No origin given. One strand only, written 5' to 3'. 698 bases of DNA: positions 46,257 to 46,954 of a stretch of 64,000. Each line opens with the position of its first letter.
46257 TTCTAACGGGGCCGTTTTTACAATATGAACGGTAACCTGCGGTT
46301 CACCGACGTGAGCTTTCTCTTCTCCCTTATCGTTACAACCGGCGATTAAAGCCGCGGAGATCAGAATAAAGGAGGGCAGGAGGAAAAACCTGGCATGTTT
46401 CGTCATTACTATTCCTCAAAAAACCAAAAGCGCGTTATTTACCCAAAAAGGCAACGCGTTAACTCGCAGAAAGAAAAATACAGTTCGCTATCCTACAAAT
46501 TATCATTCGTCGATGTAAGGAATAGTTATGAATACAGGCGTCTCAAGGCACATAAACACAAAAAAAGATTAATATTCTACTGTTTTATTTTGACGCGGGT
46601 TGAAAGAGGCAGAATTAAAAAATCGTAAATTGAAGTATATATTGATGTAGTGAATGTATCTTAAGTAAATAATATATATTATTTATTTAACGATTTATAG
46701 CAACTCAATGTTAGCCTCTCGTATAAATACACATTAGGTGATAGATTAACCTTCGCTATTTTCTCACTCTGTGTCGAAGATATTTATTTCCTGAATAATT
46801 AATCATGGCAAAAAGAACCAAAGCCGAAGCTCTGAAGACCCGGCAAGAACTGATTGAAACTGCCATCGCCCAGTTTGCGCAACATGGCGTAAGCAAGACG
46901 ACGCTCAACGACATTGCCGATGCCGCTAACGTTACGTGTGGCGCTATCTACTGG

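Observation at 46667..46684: Perfect 18 bp AT palindrome in the divergent acrE-acrS intergenic region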

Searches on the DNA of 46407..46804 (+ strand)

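Call 7: search_dna_similar(query=window:46407-46804:+, collection=ecoli_genomes, mode=near, max_rows=20, rows=spread)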
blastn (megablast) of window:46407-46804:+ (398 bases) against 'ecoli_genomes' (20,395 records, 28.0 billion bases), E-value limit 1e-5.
Records with a match: 5230; places in all: 5248; records where one place covers at least 80% of the query: 5214.
Genomes with a match: 5230 of 5426; with a place that covers at least 80% of the query: 5214. Places per genome that has any: lowest 1, median 1, highest 2. On chromosomes: 5247 places; on plasmids: 1.
Best place of each record, by identity: >=99% 307; 95-99% 3370; 90-95% 1553.
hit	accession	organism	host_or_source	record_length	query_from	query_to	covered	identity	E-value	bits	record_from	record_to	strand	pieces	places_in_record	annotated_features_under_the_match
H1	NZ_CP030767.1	Escherichia coli strain 2017C-4109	missing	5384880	1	398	100%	100.0%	0e+0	736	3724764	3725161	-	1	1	none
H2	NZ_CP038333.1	Escherichia coli O157:H7 strain N8B7-2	cattle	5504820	1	398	100%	99.7%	0e+0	730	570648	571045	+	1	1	none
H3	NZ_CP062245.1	Escherichia coli strain AML003_ev01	not applicable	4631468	1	398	100%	98.2%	0e+0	697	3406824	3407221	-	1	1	none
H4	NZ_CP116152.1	Escherichia coli strain DETEC-P61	ICU patient rectal swab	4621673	1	398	100%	98.2%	0e+0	697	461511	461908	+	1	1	none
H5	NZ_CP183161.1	Escherichia coli strain 605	Homo sapiens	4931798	1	398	100%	98.2%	0e+0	697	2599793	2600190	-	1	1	none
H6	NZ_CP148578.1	Escherichia coli strain Z1322HEC0005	Homo sapiens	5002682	1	398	100%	97.7%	0e+0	686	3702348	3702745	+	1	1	none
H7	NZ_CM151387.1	Escherichia coli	Homo sapiens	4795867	1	398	100%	96.7%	0e+0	664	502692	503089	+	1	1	none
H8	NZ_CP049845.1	Escherichia coli strain UPEC-245U/190328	Homo sapiens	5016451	1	398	100%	96.5%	0e+0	658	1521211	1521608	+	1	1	none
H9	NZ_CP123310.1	Escherichia coli strain AREA_C483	Homo sapiens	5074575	1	398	100%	96.5%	0e+0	658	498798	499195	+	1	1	none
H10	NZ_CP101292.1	Escherichia coli strain 2003-3014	Homo sapiens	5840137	1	398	100%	96.2%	0e+0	652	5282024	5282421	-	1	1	none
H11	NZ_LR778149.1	Escherichia coli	water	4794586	1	398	100%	96.2%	0e+0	652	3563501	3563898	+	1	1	none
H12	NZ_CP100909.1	Escherichia coli strain ET776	Hoplobatrachus rugulosus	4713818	1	398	100%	96.0%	0e+0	647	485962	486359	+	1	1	none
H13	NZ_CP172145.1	Escherichia coli strain GF66.2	chicken meat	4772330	1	398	100%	95.7%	0e+0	641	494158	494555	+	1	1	none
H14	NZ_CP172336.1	Escherichia coli strain CE-O153H30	wild bird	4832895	1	398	100%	95.2%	1e-177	630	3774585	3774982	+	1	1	none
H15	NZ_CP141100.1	Escherichia coli strain KE40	Homo sapiens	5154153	1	398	100%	95.0%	6e-176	625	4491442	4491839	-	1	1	none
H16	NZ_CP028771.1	Escherichia coli strain A3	Lesser long-eared bat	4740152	1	398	100%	93.0%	1e-162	580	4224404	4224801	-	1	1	none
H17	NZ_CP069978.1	Escherichia coli strain FDAARGOS_1299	Homo sapiens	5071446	1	398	100%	92.7%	6e-161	575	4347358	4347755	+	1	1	none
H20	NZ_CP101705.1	Escherichia coli strain 035152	Homo sapiens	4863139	338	398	15%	98.4%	3e-20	108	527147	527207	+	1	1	none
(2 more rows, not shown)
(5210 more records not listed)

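Call 8: get_annotated_region(hit=H1, flank=6000)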
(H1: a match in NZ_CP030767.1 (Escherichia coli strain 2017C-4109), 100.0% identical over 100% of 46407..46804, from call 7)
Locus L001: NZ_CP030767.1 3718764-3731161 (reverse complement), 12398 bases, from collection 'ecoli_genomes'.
description: Escherichia coli strain 2017C-4109 chromosome, complete genome
organism: Escherichia coli strain 2017C-4109 (NCBI taxid 562)
replicon: chromosome; assembly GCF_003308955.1
host: missing; source: missing; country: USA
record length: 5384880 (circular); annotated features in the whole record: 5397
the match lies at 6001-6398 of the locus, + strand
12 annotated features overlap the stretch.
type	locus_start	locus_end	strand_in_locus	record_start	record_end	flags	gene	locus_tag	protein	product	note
CDS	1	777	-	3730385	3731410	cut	-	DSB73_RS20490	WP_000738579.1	amino acid ABC transporter substrate-binding protein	-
CDS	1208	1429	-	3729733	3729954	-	-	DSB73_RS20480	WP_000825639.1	membrane protein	-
CDS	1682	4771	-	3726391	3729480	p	acrF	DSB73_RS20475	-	multidrug efflux RND transporter permease subunit AcrF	internal stop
CDS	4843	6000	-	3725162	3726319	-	acrE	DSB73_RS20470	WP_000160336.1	multidrug efflux RND transporter periplasmic adaptor subunit AcrE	-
CDS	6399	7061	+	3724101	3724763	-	acrS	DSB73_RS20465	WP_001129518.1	multidrug efflux transporter transcriptional repressor AcrS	-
CDS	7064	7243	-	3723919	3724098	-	yhdU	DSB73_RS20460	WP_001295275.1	DUF2556 family protein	-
CDS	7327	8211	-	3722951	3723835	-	yhdJ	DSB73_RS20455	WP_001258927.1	adenine-specific DNA-methyltransferase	-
CDS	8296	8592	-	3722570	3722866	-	fis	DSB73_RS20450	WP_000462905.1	DNA-binding transcriptional regulator Fis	-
CDS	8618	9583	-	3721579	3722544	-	dusB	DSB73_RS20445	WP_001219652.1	tRNA dihydrouridine synthase DusB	-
CDS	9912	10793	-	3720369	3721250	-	prmA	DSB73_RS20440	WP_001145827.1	50S ribosomal protein L11 methyltransferase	-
CDS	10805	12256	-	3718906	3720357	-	panF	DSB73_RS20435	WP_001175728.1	sodium/pantothenate symporter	-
CDS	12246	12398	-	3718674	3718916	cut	yhdT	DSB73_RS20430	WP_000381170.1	YhdT family protein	-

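Call 10: get_annotated_region(hit=H6, flank=100)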
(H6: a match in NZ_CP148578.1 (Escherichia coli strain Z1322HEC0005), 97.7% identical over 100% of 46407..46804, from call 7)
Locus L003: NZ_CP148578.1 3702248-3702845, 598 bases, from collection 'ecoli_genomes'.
description: Escherichia coli strain Z1322HEC0005 chromosome, complete genome
organism: Escherichia coli strain Z1322HEC0005 (NCBI taxid 562)
replicon: chromosome; assembly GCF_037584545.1
host: Homo sapiens; source: -; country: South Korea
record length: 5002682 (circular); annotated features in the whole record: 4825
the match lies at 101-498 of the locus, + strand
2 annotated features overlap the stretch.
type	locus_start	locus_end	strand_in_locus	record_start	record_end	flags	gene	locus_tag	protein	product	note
CDS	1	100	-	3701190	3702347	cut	acrE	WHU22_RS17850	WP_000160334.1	multidrug efflux RND transporter periplasmic adaptor subunit AcrE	-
CDS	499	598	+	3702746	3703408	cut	acrS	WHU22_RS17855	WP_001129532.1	multidrug efflux transporter transcriptional repressor AcrS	-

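Call 11: get_annotated_region(hit=H8, flank=100)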
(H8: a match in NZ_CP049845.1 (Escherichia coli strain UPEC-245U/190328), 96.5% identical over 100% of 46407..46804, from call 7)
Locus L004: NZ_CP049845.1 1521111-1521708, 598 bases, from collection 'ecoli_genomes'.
description: Escherichia coli strain UPEC-245U/190328 chromosome, complete genome
organism: Escherichia coli strain UPEC-245U/190328 (NCBI taxid 562)
replicon: chromosome; assembly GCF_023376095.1
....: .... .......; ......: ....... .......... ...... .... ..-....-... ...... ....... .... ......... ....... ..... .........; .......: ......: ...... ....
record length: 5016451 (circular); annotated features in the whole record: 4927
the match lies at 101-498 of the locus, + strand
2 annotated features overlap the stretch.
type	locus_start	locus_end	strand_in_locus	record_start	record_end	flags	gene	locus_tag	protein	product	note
CDS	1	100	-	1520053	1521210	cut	acrE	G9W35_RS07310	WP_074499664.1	multidrug efflux RND transporter periplasmic adaptor subunit AcrE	-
CDS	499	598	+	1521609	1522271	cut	acrS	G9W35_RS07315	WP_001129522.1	multidrug efflux transporter transcriptional repressor AcrS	-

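Call 12: get_annotated_region(hit=H10, flank=100)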
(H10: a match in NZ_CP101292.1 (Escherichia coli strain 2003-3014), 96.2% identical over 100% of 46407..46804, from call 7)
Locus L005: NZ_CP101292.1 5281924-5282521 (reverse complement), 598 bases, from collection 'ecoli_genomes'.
description: Escherichia coli strain 2003-3014 chromosome, complete genome
organism: Escherichia coli strain 2003-3014 (NCBI taxid 562)
replicon: chromosome; assembly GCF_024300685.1
host: Homo sapiens; source: not applicable; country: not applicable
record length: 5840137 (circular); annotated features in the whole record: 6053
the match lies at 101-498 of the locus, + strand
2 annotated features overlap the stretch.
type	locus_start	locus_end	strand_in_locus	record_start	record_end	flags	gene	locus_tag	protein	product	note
CDS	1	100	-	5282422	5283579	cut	acrE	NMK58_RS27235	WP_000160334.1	multidrug efflux RND transporter periplasmic adaptor subunit AcrE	-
CDS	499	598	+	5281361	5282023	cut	acrS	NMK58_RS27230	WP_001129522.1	multidrug efflux transporter transcriptional repressor AcrS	-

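Call 13: get_annotated_region(hit=H12, flank=100)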
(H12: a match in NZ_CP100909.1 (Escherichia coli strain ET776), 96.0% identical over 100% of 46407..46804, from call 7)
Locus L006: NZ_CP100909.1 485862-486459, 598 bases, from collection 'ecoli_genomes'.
description: Escherichia coli strain ET776 chromosome, complete genome
organism: Escherichia coli strain ET776 (NCBI taxid 562)
replicon: chromosome; assembly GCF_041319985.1
host: Hoplobatrachus rugulosus; source: feces; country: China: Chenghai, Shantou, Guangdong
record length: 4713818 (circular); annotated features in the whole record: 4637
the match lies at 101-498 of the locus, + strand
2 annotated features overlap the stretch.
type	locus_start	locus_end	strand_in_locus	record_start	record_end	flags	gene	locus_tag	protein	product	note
CDS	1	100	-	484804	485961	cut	acrE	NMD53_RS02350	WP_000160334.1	multidrug efflux RND transporter periplasmic adaptor subunit AcrE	-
CDS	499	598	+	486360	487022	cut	acrS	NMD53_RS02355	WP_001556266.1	multidrug efflux transporter transcriptional repressor AcrS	-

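Call 14: get_annotated_region(hit=H14, flank=100)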
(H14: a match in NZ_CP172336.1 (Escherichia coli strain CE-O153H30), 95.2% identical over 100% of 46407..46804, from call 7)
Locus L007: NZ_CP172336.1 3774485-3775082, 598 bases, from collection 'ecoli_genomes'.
description: Escherichia coli strain CE-O153H30 chromosome, complete genome
organism: Escherichia coli strain CE-O153H30 (NCBI taxid 562)
replicon: chromosome; assembly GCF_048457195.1
host: wild bird; source: -; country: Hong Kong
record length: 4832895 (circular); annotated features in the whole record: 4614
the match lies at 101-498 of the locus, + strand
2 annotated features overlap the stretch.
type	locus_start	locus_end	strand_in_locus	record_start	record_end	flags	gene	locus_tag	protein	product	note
CDS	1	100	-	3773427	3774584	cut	acrE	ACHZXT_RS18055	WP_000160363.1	multidrug efflux RND transporter periplasmic adaptor subunit AcrE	-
CDS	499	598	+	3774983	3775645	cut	acrS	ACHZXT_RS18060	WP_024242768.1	multidrug efflux transporter transcriptional repressor AcrS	-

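Call 15: get_annotated_region(hit=H15, flank=100)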
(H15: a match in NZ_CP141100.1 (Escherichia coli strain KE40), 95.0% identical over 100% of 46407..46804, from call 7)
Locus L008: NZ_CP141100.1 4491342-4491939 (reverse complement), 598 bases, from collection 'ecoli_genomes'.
description: Escherichia coli strain KE40 chromosome, complete genome
organism: Escherichia coli strain KE40 (NCBI taxid 562)
replicon: chromosome; assembly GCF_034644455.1
host: Homo sapiens; source: Infected Human Urine; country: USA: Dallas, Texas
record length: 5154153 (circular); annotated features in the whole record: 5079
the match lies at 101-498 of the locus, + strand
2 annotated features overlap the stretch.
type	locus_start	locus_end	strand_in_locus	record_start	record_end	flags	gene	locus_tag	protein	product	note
CDS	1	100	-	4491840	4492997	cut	acrE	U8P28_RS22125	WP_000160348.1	multidrug efflux RND transporter periplasmic adaptor subunit AcrE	-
CDS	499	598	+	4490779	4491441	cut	acrS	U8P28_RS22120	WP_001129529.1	multidrug efflux transporter transcriptional repressor AcrS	-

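Call 16: get_annotated_region(hit=H16, flank=100)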
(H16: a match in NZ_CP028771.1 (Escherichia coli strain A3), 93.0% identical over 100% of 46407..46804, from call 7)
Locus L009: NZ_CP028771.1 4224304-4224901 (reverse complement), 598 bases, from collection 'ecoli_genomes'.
description: Escherichia coli strain A3 chromosome, complete genome
organism: Escherichia coli strain A3 (NCBI taxid 562)
replicon: chromosome; assembly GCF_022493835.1
host: Lesser long-eared bat; source: feces; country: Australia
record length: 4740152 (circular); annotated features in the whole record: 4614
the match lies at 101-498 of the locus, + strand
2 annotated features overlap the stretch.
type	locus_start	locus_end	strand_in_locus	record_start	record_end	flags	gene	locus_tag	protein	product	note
CDS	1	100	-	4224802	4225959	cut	acrE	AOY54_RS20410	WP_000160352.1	multidrug efflux RND transporter periplasmic adaptor subunit AcrE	-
CDS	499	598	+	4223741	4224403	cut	acrS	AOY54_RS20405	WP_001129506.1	multidrug efflux transporter transcriptional repressor AcrS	-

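Call 17: get_annotated_region(hit=H17, flank=100)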
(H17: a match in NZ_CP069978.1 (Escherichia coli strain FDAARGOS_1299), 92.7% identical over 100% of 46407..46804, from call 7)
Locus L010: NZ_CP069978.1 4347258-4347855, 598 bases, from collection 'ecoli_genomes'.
description: Escherichia coli strain FDAARGOS_1299 chromosome, complete genome
organism: Escherichia coli strain FDAARGOS_1299 (NCBI taxid 562)
replicon: chromosome; assembly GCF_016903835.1
host: Homo sapiens; source: missing; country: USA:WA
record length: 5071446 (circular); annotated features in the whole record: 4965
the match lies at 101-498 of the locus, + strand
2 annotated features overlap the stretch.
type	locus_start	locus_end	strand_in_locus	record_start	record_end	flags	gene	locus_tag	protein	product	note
CDS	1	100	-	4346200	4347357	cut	acrE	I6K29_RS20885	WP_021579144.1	multidrug efflux RND transporter periplasmic adaptor subunit AcrE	-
CDS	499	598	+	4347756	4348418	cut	acrS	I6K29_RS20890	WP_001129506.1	multidrug efflux transporter transcriptional repressor AcrS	-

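Call 18: get_annotated_region(hit=H20, flank=3000)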
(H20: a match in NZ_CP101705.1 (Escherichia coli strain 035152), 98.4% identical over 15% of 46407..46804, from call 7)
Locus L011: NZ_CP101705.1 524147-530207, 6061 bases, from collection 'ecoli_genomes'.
description: Escherichia coli strain 035152 chromosome, complete genome
organism: Escherichia coli strain 035152 (NCBI taxid 562)
replicon: chromosome; assembly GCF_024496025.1
host: Homo sapiens; source: blood; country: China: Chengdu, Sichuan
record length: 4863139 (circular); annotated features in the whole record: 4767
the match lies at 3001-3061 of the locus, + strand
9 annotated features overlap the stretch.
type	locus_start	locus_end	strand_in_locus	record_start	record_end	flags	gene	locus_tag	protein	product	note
CDS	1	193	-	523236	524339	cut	yhdY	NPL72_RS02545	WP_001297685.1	amino acid ABC transporter permease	-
CDS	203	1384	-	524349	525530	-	yhdX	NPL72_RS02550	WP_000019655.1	amino acid ABC transporter permease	-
CDS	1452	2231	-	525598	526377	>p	-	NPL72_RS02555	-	amino acid ABC transporter substrate-binding protein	incomplete; partial in the middle of a contig; missing N-terminus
CDS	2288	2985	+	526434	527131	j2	-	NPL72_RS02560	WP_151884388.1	IS1 family transposase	programmed frameshift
CDS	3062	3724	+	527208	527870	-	acrS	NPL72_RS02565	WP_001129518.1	multidrug efflux transporter transcriptional repressor AcrS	-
CDS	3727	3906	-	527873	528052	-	yhdU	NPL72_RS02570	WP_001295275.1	DUF2556 family protein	-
CDS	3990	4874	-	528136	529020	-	yhdJ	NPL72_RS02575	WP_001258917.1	adenine-specific DNA-methyltransferase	-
CDS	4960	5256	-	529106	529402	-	fis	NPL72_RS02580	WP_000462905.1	DNA-binding transcriptional regulator Fis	-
CDS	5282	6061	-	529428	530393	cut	dusB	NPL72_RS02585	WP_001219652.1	tRNA dihydrouridine synthase DusB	-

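Call 30: search_dna_similar(query=L008:101-498:+, collection=ecoli_genomes, mode=near, max_rows=12, rows=best)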
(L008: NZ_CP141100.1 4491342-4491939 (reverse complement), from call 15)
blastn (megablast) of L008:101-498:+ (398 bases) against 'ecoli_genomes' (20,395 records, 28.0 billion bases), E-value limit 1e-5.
Records with a match: 5230; places in all: 5250; records where one place covers at least 80% of the query: 5214.
Genomes with a match: 5230 of 5426; with a place that covers at least 80% of the query: 5214. Places per genome that has any: lowest 1, median 1, highest 2. On chromosomes: 5249 places; on plasmids: 1.
Best place of each record, by identity: >=99% 396; 95-99% 3406; 90-95% 1428.
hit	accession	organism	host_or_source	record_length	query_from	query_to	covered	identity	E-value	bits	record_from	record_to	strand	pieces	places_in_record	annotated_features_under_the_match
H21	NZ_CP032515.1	Escherichia coli strain 118UI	Homo sapiens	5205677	1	398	100%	100.0%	0e+0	736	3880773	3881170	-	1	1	none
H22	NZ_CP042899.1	Escherichia coli strain CFSAN061763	missing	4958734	1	398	100%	100.0%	0e+0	736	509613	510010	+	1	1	none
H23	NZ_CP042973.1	Escherichia coli strain CFSAN061768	missing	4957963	1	398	100%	100.0%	0e+0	736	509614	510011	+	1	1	none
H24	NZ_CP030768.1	Escherichia coli strain 2017C-4173W12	missing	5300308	1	398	100%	100.0%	0e+0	736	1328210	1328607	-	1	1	none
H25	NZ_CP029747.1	Escherichia coli strain 2016C-3878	Homo sapiens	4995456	1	398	100%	100.0%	0e+0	736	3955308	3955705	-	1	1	none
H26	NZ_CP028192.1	Escherichia coli strain CFSAN018748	tissue and/or biological fluid swine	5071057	1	398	100%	100.0%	0e+0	736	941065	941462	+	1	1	none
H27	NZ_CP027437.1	Escherichia coli strain 2012C-4221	missing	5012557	1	398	100%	100.0%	0e+0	736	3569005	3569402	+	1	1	none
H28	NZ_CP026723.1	Escherichia coli strain 266917_2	Homo sapiens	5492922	1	398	100%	100.0%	0e+0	736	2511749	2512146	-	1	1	none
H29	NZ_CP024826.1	Escherichia coli strain CREC-544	Homo sapiens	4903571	1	398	100%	100.0%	0e+0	736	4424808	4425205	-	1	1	none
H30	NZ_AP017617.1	Escherichia coli strain MRY15-117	Bos taurus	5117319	1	398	100%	100.0%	0e+0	736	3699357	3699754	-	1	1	none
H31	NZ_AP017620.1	Escherichia coli strain MRY15-131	Bos taurus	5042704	1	398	100%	100.0%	0e+0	736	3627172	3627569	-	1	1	none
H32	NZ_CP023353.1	Escherichia coli strain 746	canine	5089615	1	398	100%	100.0%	0e+0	736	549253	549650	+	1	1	none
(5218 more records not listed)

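Call 31: search_dna_similar(query=L010:101-498:+, collection=ecoli_genomes, mode=near, max_rows=12, rows=best)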
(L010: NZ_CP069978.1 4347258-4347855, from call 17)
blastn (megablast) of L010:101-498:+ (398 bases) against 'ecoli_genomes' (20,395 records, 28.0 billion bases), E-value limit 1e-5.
Records with a match: 5230; places in all: 5250; records where one place covers at least 80% of the query: 5214.
Genomes with a match: 5230 of 5426; with a place that covers at least 80% of the query: 5214. Places per genome that has any: lowest 1, median 1, highest 2. On chromosomes: 5249 places; on plasmids: 1.
Best place of each record, by identity: >=99% 899; 95-99% 225; 90-95% 4106.
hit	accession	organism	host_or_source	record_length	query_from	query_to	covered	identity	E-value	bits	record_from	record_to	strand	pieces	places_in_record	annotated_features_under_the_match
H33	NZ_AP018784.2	Escherichia coli strain SK1144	-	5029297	1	398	100%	100.0%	0e+0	736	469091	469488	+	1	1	none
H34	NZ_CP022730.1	Escherichia coli strain SA186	Homo sapiens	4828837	1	398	100%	100.0%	0e+0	736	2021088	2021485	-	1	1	none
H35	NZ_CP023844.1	Escherichia coli strain 4/1-1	Homo sapiens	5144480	1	398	100%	100.0%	0e+0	736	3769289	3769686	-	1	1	none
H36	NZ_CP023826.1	Escherichia coli strain 4/4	Homo sapiens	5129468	1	398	100%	100.0%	0e+0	736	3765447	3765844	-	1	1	none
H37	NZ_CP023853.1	Escherichia coli strain 2/0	Homo sapiens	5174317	1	398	100%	100.0%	0e+0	736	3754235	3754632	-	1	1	none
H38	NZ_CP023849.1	Escherichia coli strain 4/0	Homo sapiens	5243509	1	398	100%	100.0%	0e+0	736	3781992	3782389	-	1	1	none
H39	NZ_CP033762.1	Escherichia coli strain FDAARGOS_536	Homo sapiens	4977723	1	398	100%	100.0%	0e+0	736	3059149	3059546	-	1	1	none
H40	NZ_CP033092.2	Escherichia coli DSM 30083 = JCM 1649 = ATCC 11775 strain ...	-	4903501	1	398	100%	100.0%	0e+0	736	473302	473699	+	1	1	none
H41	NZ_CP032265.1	Escherichia coli strain AR_0089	missing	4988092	1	398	100%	100.0%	0e+0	736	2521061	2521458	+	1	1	none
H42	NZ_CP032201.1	Escherichia coli strain AR_0086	missing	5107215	1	398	100%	100.0%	0e+0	736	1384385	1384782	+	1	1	none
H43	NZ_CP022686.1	Escherichia coli Nissle 1917 strain Nissle 1917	Homo sapiens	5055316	1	398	100%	100.0%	0e+0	736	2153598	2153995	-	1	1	none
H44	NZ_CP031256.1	Escherichia coli strain M16807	Homo sapiens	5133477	1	398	100%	100.0%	0e+0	736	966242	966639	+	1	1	none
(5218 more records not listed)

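Call 67: get_annotated_region(hit=H43, flank=5000)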
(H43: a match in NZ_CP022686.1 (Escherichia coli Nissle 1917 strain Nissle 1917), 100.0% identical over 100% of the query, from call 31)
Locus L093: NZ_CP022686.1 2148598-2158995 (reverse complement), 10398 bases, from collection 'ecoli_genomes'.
description: Escherichia coli Nissle 1917 chromosome, complete genome
organism: Escherichia coli Nissle 1917 strain Nissle 1917 (NCBI taxid 316435)
replicon: chromosome; assembly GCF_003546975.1
host: Homo sapiens; source: stool; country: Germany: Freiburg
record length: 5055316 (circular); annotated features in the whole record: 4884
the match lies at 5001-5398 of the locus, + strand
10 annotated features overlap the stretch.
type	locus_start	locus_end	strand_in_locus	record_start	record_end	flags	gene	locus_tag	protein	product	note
CDS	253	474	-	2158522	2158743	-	-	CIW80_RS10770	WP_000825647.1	membrane protein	-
CDS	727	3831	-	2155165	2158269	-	acrF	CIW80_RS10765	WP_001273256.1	multidrug efflux RND transporter permease subunit AcrF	-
CDS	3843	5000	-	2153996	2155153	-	acrE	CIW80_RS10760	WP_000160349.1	multidrug efflux RND transporter periplasmic adaptor subunit AcrE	-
CDS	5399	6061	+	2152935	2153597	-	acrS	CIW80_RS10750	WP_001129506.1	multidrug efflux transporter transcriptional repressor AcrS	-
CDS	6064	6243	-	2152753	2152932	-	yhdU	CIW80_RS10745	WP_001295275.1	DUF2556 family protein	-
CDS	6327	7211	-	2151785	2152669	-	yhdJ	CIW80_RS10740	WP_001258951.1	adenine-specific DNA-methyltransferase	-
CDS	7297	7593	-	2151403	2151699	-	fis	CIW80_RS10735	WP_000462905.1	DNA-binding transcriptional regulator Fis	-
CDS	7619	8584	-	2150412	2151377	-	dusB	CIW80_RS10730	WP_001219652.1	tRNA dihydrouridine synthase DusB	-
CDS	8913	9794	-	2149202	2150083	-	prmA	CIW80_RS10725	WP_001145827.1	50S ribosomal protein L11 methyltransferase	-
CDS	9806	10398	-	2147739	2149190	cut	panF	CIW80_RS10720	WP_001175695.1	sodium/pantothenate symporter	-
